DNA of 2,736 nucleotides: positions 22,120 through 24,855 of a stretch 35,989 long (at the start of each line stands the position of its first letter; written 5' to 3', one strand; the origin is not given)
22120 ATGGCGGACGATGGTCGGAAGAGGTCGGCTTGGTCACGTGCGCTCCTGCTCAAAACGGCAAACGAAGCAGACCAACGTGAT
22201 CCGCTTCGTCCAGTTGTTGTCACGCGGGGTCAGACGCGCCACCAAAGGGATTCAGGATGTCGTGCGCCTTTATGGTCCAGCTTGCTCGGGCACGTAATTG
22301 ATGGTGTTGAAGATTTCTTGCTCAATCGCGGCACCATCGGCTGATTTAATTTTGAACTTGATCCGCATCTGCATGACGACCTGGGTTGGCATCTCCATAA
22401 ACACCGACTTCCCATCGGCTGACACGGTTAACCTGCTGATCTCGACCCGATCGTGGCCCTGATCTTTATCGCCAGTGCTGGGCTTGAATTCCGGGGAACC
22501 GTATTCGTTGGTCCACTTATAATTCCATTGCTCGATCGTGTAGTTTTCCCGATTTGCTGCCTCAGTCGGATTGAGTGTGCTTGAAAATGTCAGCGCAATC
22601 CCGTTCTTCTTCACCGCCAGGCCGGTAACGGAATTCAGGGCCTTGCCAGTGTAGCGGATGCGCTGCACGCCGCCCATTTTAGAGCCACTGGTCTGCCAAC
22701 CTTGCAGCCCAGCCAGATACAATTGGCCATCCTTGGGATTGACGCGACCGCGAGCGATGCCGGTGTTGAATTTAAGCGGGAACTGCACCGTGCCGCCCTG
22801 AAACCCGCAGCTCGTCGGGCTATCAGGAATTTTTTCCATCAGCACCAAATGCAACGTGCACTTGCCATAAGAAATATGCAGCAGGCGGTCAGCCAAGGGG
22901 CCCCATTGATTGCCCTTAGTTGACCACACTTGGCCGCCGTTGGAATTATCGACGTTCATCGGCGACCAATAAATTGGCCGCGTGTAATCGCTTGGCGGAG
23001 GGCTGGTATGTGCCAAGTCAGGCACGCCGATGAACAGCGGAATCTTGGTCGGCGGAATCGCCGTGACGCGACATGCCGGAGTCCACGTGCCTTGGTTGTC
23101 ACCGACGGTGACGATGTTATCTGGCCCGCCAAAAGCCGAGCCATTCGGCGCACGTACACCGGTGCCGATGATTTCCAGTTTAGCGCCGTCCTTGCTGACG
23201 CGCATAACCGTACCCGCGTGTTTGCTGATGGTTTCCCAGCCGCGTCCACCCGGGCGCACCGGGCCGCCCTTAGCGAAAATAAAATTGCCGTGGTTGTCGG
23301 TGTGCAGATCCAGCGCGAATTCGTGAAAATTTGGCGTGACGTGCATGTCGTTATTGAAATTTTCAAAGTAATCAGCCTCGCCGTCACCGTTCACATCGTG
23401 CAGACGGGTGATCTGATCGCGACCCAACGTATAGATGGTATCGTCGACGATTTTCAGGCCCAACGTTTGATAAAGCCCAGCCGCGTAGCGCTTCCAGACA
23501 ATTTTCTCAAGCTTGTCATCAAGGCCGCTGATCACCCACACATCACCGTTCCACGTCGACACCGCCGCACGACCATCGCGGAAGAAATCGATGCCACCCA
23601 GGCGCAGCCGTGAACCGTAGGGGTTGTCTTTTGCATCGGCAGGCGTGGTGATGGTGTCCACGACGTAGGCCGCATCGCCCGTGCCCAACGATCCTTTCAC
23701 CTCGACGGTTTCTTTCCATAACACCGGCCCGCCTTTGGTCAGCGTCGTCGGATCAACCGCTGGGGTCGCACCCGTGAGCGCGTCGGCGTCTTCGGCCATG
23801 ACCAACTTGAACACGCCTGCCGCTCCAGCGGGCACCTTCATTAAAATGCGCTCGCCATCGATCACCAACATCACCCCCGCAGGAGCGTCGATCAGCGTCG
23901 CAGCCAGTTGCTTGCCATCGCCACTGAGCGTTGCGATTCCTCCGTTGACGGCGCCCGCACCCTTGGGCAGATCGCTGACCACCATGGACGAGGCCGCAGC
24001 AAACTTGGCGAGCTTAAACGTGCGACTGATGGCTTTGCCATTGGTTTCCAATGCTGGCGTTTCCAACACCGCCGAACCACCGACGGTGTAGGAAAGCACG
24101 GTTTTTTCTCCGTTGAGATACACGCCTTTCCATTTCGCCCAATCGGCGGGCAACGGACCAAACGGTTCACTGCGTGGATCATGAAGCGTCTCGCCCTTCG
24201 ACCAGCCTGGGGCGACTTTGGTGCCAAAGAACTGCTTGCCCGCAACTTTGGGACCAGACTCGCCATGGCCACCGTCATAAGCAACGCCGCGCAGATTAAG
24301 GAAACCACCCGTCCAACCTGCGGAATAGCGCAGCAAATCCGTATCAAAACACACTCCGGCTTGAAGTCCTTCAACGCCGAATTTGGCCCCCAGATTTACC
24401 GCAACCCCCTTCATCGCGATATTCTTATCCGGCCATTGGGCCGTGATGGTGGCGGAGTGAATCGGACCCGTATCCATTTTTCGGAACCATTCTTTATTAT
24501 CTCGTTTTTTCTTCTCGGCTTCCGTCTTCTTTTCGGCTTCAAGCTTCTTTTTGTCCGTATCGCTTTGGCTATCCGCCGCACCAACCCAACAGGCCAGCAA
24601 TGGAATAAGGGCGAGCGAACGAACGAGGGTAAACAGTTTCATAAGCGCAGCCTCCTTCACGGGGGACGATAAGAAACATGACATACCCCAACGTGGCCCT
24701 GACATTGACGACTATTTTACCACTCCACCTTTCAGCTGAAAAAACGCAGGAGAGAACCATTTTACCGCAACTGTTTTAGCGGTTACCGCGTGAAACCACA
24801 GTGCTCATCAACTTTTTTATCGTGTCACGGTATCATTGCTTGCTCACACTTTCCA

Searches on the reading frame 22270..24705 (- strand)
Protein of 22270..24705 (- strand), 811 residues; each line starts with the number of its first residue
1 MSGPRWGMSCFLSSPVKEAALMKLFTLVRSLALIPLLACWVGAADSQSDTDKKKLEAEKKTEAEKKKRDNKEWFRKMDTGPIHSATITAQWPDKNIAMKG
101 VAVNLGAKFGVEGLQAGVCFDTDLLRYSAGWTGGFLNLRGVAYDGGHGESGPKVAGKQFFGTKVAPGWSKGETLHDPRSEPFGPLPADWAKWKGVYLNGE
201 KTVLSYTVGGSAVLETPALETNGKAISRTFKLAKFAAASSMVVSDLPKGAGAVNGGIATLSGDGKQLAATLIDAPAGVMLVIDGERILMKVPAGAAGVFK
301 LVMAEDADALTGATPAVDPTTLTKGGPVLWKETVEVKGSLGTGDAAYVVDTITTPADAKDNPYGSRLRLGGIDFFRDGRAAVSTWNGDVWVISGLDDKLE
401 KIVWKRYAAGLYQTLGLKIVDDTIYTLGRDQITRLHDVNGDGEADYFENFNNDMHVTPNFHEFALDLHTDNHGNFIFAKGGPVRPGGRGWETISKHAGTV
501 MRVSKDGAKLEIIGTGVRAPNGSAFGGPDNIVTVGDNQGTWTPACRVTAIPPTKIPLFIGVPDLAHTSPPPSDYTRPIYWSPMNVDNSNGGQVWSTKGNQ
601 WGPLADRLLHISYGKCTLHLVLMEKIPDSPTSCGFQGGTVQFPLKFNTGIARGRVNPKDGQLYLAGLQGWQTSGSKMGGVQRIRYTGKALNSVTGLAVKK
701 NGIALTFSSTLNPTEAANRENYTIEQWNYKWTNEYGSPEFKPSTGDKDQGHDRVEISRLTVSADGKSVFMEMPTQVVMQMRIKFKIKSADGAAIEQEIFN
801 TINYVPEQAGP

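Call 12: search_protein_families(library=pfam, proteins=[window:22270-24705:-])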
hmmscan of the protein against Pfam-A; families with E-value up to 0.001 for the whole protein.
window:22270-24705:- (811 aa): 1 family
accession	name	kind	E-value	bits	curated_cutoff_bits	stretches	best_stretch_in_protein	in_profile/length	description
PF20601.3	DUF6797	-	1.9e-31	109.2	24.9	1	118-215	1-96/96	Domain of unknown function (DUF6797)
